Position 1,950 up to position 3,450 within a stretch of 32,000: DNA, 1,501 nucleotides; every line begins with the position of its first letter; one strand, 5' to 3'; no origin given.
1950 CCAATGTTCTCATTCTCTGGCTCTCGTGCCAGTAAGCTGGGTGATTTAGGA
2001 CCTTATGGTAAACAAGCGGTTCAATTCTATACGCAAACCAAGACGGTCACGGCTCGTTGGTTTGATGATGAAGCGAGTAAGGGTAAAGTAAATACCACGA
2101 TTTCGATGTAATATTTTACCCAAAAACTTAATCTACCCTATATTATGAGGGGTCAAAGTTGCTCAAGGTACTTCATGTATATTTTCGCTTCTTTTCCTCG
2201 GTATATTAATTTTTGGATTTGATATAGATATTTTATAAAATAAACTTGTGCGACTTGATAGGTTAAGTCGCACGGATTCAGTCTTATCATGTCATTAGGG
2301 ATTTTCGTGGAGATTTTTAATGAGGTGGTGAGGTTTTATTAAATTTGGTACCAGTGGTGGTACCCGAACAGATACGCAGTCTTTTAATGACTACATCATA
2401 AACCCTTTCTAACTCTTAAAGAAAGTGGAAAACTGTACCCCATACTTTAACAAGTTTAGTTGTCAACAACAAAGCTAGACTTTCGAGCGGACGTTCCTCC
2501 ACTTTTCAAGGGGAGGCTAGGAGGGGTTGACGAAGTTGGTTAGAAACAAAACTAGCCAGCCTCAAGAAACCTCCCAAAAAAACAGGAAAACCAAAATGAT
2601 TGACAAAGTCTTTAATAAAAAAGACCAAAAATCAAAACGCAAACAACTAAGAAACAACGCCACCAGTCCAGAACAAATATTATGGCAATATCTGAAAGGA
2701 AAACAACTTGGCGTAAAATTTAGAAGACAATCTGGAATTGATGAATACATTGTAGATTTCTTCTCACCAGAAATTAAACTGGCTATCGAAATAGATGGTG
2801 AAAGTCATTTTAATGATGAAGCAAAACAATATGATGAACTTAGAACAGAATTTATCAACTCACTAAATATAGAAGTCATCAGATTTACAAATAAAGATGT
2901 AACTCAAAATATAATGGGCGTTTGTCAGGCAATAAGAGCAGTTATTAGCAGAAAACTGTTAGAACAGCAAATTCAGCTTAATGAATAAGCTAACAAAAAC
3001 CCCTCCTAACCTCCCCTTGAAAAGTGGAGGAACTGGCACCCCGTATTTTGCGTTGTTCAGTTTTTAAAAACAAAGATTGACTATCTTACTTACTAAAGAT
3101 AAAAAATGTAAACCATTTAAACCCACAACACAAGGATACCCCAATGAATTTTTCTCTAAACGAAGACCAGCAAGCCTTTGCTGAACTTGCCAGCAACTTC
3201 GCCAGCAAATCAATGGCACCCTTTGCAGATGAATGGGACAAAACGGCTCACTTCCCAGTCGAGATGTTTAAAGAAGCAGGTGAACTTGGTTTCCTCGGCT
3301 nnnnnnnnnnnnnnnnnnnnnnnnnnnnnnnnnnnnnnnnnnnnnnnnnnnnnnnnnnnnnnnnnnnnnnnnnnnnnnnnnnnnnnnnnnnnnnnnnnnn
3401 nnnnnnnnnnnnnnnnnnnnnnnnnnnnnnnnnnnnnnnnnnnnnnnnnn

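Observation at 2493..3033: DUF559 (Vsr-like nuclease) gene bracketed by 35-bp near-perfect inverted repeats: a hairpin-bounded cassette inside a catabolic operon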

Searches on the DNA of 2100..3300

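Call 21: search_rna_families(source=window, start=2100, end=3300, threshold=evalue, max_evalue=1, show_alignments=3)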
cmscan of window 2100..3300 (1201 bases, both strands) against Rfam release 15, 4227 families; matches with E-value up to 1: 1.
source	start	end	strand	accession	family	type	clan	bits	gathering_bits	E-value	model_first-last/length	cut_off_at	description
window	2806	2855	+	RF01593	plasmodium_snoR16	Gene; snRNA; snoRNA; CD-box;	-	23.1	70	0.62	1-126/126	no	small nucleolar RNA snoR16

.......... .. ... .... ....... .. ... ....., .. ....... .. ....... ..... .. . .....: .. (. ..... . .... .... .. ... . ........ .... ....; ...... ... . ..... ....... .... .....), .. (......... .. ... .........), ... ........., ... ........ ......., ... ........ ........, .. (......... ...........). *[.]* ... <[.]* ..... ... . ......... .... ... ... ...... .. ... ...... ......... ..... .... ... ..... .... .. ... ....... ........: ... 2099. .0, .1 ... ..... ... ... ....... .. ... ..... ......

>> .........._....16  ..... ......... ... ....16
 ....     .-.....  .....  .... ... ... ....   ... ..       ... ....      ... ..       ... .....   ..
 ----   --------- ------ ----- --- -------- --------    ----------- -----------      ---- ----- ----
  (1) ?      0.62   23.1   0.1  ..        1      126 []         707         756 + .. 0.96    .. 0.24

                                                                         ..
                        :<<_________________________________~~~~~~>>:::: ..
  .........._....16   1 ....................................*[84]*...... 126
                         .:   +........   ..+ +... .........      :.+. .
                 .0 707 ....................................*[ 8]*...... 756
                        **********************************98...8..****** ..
